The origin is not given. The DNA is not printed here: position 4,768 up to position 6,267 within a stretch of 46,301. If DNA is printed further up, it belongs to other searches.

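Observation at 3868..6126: Three-gene module welded onto the 3' end of gyrB: ORC/Cdc6-like ATPase + NYN-cold-shock RNase + CPxC zinc ribbon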

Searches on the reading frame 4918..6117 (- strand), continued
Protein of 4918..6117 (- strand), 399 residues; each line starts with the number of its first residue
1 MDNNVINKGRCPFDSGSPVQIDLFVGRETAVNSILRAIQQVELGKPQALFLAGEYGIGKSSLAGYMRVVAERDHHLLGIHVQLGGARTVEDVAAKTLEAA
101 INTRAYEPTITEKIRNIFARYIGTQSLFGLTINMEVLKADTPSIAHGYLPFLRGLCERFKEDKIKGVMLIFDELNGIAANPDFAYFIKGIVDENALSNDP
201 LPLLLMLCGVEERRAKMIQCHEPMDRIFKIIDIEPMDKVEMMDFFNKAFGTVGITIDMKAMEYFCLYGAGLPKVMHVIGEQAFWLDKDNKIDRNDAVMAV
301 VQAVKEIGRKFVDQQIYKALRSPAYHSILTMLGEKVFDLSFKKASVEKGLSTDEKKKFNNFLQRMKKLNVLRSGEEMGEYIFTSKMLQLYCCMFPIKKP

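Call 50: search_protein_families(library=pfam, proteins=[L049:4162-6567:+, L050:1925-4330:+, L046:673-3480:+, L043:1-2664:+, L027:2305-5217:+, L065:3224-6040:+, L049:2157-2774:+, L050:1-597:+, L034:7270-9813:-, L077:366-2441:+], max_evalue=0.00001)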
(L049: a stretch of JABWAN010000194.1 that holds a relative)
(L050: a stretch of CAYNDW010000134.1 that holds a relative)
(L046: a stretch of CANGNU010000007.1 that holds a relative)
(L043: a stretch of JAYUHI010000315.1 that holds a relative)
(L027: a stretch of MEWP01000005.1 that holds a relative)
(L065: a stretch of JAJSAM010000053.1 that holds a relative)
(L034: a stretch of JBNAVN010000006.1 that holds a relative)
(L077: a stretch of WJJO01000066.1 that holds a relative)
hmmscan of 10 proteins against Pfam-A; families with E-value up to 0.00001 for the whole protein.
L049:4162-6567:+ (802 aa): 3 families
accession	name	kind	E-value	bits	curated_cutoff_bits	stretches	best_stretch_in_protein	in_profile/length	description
PF00326.27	Peptidase_S9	-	7.2e-25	88.2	22.6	1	640-794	50-212/213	Prolyl oligopeptidase family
PF02129.25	Peptidase_S15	-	1.4e-07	32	23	0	546-673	1-114/262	X-Pro dipeptidyl-peptidase (S15 family)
PF01738.24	DLH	-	3.6e-07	30.4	21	1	628-777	71-194/217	Dienelactone hydrolase family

L050:1925-4330:+ (802 aa): 3 families
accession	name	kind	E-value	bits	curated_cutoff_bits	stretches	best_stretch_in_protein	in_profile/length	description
PF00326.27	Peptidase_S9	-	1.5e-26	93.6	22.6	1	640-794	50-212/213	Prolyl oligopeptidase family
PF02129.25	Peptidase_S15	-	7.2e-08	32.9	23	0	546-673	1-114/262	X-Pro dipeptidyl-peptidase (S15 family)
PF01738.24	DLH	-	1.9e-07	31.4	21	1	627-777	71-194/217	Dienelactone hydrolase family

L046:673-3480:+ (936 aa): 2 families
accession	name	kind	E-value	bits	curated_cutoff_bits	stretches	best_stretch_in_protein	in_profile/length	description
PF00521.26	DNA_topoisoIV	-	3.5e-162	540.6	31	1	40-504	1-431/432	DNA gyrase/topoisomerase IV, subunit A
PF03989.18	DNA_gyraseA_C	-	2e-59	197.3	27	4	861-906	1-47/48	DNA gyrase C-terminal domain, beta-propeller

L043:1-2664:+ (888 aa): 4 families
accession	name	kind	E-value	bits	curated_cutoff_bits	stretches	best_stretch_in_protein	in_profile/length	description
PF02347.22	GDC-P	-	2.1e-173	577.6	26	2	1-358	69-427/429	Glycine cleavage system P-protein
PF21478.3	GcvP2_C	-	3.2e-61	205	27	1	705-825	1-122/122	Glycine dehydrogenase, C-terminal domain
PF00266.25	Aminotran_5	-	8.8e-09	35.2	21.5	1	506-763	76-331/371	Aminotransferase class-V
PF01212.27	Beta_elim_lyase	-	5.7e-06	26.3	27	0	470-641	30-207/288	Beta-eliminating lyase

L027:2305-5217:+ (971 aa): 8 families
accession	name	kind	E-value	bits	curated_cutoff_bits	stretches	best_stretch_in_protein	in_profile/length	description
PF17755.6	UvrA_DNA-bind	-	2.3e-41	141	23.2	1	319-430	1-110/110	UvrA DNA-binding domain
PF17760.6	UvrA_inter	-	3.3e-41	140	23.3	1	155-261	1-107/109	UvrA interaction domain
PF00005.33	ABC_tran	-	6.9e-22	79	25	0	820-890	74-137/137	ABC transporter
PF02463.25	SMC_N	-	2e-09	37.6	40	0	371-590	135-210/220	RecF/RecN/SMC N terminal domain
PF13191.12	AAA_16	-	3e-08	34.8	32.6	0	45-89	20-63/167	AAA ATPase domain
PF13555.12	AAA_29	-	2.2e-07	31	27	0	657-680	16-39/61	P-loop containing region of AAA domain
PF13476.12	AAA_23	-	1.8e-06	29.2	27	0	654-681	11-37/201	AAA domain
PF13238.12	AAA_18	-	5.9e-06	27.2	29.4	0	666-682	1-17/128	AAA domain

L065:3224-6040:+ (939 aa): 1 family
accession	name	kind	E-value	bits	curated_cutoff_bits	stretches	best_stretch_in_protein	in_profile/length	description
PF04851.21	ResIII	-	5.8e-09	36.5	22.5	1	106-295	8-139/164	Type III restriction enzyme, res subunit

L049:2157-2774:+ (206 aa): 1 family
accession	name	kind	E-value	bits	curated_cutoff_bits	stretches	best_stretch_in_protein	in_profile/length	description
PF06052.18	3-HAO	-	1.7e-52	177.6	25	1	12-159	6-151/151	3-hydroxyanthranilic acid dioxygenase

L050:1-597:+ (199 aa): 2 families
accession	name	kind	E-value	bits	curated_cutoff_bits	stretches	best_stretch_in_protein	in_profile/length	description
PF06052.18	3-HAO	-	9.6e-47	158.9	25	1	8-152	9-151/151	3-hydroxyanthranilic acid dioxygenase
PF07883.17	Cupin_2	-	3.8e-06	27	27.2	1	43-96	7-56/70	Cupin domain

L034:7270-9813:- (848 aa): 3 families
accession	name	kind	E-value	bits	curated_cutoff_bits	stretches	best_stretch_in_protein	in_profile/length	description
PF01411.24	tRNA-synt_2c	-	1.1e-185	618.8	30.3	1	8-536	1-550/552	tRNA synthetases class II (A)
PF07973.19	tRNA_SAD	-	7.7e-20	71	24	1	635-678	1-44/44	Threonyl and Alanyl tRNA synthetase second additional domain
PF02272.25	DHHA1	-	5e-12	46.6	25.9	1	749-847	2-98/102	DHHA1 domain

L077:366-2441:+ (692 aa): 3 families
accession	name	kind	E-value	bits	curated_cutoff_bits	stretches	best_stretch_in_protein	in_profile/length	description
PF00664.28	ABC_membrane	-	1.4e-46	159.8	28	1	166-408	29-273/274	ABC transporter transmembrane region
PF00005.33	ABC_tran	-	1.9e-29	103.5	25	1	469-617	1-137/137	ABC transporter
PF02463.25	SMC_N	-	3.8e-07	30.2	40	0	506-659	107-211/220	RecF/RecN/SMC N terminal domain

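Call 72: search_protein_representatives(alignment_id=A1)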
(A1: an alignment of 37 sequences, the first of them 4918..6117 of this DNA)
Query: 37 sequences, 397 profile positions. Proteins with E-value up to 0.001 (for the whole library): 2640; up to 1e-10: 1046; up to 1e-30: 292. The best 150 are listed.
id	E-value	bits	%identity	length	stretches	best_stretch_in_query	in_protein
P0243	8.3e-169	578.1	-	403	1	4-396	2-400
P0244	6.4e-143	492.9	-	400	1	4-396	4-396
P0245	6.5e-136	469.8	-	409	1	4-393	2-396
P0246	8.2e-135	466.2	-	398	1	2-395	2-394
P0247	5.4e-134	463.5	-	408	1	4-396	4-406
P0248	4.0e-133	460.7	-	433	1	5-344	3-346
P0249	6.5e-133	459.9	-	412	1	3-394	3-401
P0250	7.4e-132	456.5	-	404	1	2-395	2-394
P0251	1.8e-129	448.6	-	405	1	4-395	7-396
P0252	2.4e-125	435.0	-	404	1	4-395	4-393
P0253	3.5e-123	427.9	-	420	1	5-394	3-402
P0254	1.5e-121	422.5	-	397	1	1-394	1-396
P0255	1.6e-120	419.2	-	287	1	1-288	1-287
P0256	3.4e-119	414.8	-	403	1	1-392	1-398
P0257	1.0e-115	403.3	-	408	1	1-393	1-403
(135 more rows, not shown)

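Call 78: find_related_loci(query=A1, collection=viral_contigs, flank=5000)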
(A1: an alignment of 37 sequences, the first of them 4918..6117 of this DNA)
Query A1 (399 aa) in viral_contigs; peptide patterns used: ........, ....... (x = any residue, [..] = any of these).
24 stretches matched a pattern, but none encodes a relative of the query by tblastn (E <= 1e-3).

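Call 79: search_dna_similar(query=window:4918-6117:-, collection=plasmids, mode=protein, max_rows=10)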
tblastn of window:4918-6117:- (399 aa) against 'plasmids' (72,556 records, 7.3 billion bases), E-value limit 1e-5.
No match.

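Call 80: search_dna_similar(query=window:4918-6117:-, collection=phages, mode=protein, max_rows=10)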
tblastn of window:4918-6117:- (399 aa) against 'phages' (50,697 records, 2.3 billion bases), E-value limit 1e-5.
Records with a match: 1; places in all: 1; records where one place covers at least 80% of the query: 1.
Best place of each record, by identity: <60% 1.
By first word of the organism name: Methanobrevibacter 1.
By host as written in the record: Methanobrevibacter smithii ATCC 35061 (PS) 1.
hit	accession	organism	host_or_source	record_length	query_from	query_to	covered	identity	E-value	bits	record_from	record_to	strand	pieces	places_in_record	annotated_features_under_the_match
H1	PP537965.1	Methanobrevibacter smithii tailed virus 1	Methanobrevibacter smithii ATCC 35061 ...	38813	10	398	97%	28.4%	2e-43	167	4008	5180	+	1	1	putative ORC1/Cdc6 replication initiation protein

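Call 81: get_annotated_region(hit=H1, flank=5000)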
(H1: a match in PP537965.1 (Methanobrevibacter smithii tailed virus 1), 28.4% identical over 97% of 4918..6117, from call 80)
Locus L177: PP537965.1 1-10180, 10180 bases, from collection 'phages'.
description: Methanobrevibacter smithii tailed virus 1, complete genome.
organism: Methanobrevibacter smithii tailed virus 1 (NCBI taxid 3148917)
taxonomy: Viruses; Duplodnaviria; Heunggongvirae; Uroviricota; Caudoviricetes
host: Methanobrevibacter smithii ATCC 35061 (PS); source: -; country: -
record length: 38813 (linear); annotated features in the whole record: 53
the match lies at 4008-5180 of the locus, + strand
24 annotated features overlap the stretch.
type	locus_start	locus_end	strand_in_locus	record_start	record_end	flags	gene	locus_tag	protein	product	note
CDS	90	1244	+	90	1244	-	-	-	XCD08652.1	site-specific recombinase XerC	-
CDS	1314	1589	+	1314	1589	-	-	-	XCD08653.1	hypothetical protein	-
CDS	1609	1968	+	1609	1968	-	-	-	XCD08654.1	hypothetical protein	-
CDS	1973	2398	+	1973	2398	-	-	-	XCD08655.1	putative HEPN domain containing protein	-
CDS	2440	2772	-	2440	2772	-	-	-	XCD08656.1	putative DNA-binding protein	-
CDS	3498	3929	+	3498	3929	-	-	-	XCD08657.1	putative DNA-binding protein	-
CDS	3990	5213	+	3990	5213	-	-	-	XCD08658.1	putative ORC1/Cdc6 replication initiation protein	-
CDS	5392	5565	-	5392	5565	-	-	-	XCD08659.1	putative MazE antitoxin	-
CDS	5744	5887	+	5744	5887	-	-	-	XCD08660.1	hypothetical protein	-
CDS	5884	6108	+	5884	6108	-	-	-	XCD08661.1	hypothetical protein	-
CDS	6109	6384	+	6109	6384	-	-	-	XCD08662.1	hypothetical protein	-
CDS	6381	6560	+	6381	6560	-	-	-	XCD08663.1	hypothetical protein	-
CDS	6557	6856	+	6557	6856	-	-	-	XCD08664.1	hypothetical protein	-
CDS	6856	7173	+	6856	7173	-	-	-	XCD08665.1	hypothetical protein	-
CDS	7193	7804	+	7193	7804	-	-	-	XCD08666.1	hypothetical protein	-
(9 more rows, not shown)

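Call 82: search_protein_families(library=pfam, proteins=[L177:3990-5213:+], max_evalue=0.01)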
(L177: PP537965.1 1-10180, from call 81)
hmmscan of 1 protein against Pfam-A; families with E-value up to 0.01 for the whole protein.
L177:3990-5213:+ (407 aa): 5 families
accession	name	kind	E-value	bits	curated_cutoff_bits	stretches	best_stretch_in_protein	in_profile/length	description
PF13191.12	AAA_16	-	4.2e-08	34.3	32.6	1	21-175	2-146/167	AAA ATPase domain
PF01637.24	ATPase_2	-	1.8e-06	28.4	33.2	1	31-252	7-201/225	ATPase domain predominantly from Archaea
PF07693.20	KAP_NTPase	-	2.7e-05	24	20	1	28-175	5-165/293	KAP family P-loop domain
PF19995.5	iSTAND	-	0.00018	22.4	24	0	25-133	10-123/163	inactive STAND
PF13401.12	AAA_22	-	0.00091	20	27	1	46-174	7-97/130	AAA domain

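Call 89: search_protein_families(library=phrogs, proteins=[window:4918-6117:-], max_evalue=0.001)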
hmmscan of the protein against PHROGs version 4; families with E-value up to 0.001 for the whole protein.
window:4918-6117:- (399 aa): 2 families
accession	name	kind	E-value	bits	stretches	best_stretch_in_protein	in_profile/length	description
phrog_6841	-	unknown function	9.8e-13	48.7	1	24-394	36-415/470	-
phrog_7998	-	unknown function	4.3e-05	23.8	1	19-100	14-94/339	-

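Call 91: search_protein_families(library=padloc, proteins=[L011:7195-9138:+, L065:3224-6040:+, L062:1236-3383:+, L031:1802-3589:+, L041:313-2226:+, L057:7249-9183:+, L065:2-2047:+, L061:2555-4579:-, L092:7391-9592:-, L064:3-2174:+], max_evalue=1e-8)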
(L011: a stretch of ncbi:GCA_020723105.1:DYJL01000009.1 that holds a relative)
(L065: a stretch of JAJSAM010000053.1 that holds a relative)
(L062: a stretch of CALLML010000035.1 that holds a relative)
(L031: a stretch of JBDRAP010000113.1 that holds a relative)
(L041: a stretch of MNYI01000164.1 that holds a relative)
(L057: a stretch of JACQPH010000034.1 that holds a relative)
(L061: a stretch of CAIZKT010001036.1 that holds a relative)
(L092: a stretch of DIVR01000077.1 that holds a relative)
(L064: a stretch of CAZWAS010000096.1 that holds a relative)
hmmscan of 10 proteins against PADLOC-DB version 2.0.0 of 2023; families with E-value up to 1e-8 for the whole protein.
L011:7195-9138:+ (648 aa): 28 families (the best 25 are shown)
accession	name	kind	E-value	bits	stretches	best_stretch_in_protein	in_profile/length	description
PDLC03633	MTase_III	-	1.1e-232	772.1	1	11-644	6-614/616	Type III methyltransferase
PDLC03354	MTase_II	-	1e-54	184.2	2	79-273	56-248/425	Type II methyltransferase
PDLC03339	MTase_II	-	3.1e-52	175.7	1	100-368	19-273/399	Type II methyltransferase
PDLC03300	MTase_II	-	6.5e-50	167.9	1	76-367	6-277/302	Type II methyltransferase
PDLC03636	MTase_III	-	3.4e-44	149.6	3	300-363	339-402/575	Type III methyltransferase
PDLC03635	MTase_III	-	2.9e-43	146.6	2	77-266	214-383/708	Type III methyltransferase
PDLC03638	MTase_III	-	9.7e-40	134.6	2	78-262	377-540/816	Type III methyltransferase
PDLC03634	MTase_III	-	7.2e-39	132.2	1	73-275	86-283/621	Type III methyltransferase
PDLC03644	MTase_III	-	1.2e-37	127.9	2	78-238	35-193/542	Type III methyltransferase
PDLC03371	MTase_II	-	2.6e-33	113.6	1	95-372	20-258/260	Type II methyltransferase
PDLC03299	MTase_II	-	1.9e-32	111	1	77-367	10-258/296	Type II methyltransferase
PDLC03632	MTase_III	-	9.3e-31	104.7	2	75-231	156-317/983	Type III methyltransferase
PDLC03641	MTase_III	-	5.7e-29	99.2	1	73-266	96-291/657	Type III methyltransferase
PDLC03637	MTase_III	-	6.2e-22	75.9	1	77-232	117-264/513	Type III methyltransferase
PDLC03320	MTase_II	-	6.3e-22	76.1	1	150-370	74-278/289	Type II methyltransferase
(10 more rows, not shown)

L065:3224-6040:+ (939 aa): 1 family
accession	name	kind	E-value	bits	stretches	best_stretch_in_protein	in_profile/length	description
PDLC03648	REase_III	-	2.2e-12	44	0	520-592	287-354/871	Type III restriction enzyme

L062:1236-3383:+ (716 aa): 1 family
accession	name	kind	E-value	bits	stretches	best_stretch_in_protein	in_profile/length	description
PDLC03648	REase_III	-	1.4e-11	41.3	0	421-497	300-377/871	Type III restriction enzyme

L031:1802-3589:+ (596 aa): 0 families

L041:313-2226:+ (638 aa): 0 families

L057:7249-9183:+ (645 aa): 0 families

L065:2-2047:+ (682 aa): 20 families
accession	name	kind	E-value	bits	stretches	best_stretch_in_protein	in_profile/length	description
PDLC03632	MTase_III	-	1.9e-134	447.9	2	3-328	238-592/983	Type III methyltransferase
PDLC03354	MTase_II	-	1.3e-27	94.9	2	5-88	127-212/425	Type II methyltransferase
PDLC03636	MTase_III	-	1e-26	91.9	2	7-91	96-182/575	Type III methyltransferase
PDLC03635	MTase_III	-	2.1e-22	77.6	1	6-95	267-361/708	Type III methyltransferase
PDLC03644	MTase_III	-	2.3e-22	77.4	1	7-289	109-397/542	Type III methyltransferase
PDLC03339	MTase_II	-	7.4e-20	69.1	1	224-285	210-271/399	Type II methyltransferase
PDLC03638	MTase_III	-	8e-19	65.4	1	6-272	430-664/816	Type III methyltransferase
PDLC03300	MTase_II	-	2.1e-18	64.5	1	209-288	199-279/302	Type II methyltransferase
PDLC03634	MTase_III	-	2.2e-18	64.5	1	7-258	173-423/621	Type III methyltransferase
PDLC03633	MTase_III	-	2.9e-16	57.3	1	236-293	304-361/616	Type III methyltransferase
PDLC03641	MTase_III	-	2.5e-14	50.7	1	6-88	183-267/657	Type III methyltransferase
PDLC03371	MTase_II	-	6.8e-14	50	1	207-287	173-254/260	Type II methyltransferase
PDLC03299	MTase_II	-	4.9e-13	47.2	1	220-290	192-263/296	Type II methyltransferase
PDLC03216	MTase_II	-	1.7e-12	45.1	1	221-288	191-258/364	Type II methyltransferase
PDLC03387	MTase_II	-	9.6e-12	42.6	1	230-287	220-277/289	Type II methyltransferase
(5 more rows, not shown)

L061:2555-4579:- (675 aa): 0 families

L092:7391-9592:- (734 aa): 0 families

L064:3-2174:+ (724 aa): 6 families
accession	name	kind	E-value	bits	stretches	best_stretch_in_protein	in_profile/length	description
PDLC00660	HmaB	-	6.9e-300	995.3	1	1-715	257-959/967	DNA-adenine methylase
PDLC00661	HmaB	-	1.2e-284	944.8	1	1-713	258-963/973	DNA-adenine methylase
PDLC03233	MTase_II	-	8.2e-17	59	1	232-484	395-641/731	Type II methyltransferase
PDLC03352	MTase_II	-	5.7e-16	55.5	1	231-358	457-597/1023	Type II methyltransferase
PDLC02189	DUF1156_MTase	-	8.2e-15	52.1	1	247-504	473-700/944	-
PDLC03314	MTase_II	-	3.4e-12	43.3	1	237-488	460-685/944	Type II methyltransferase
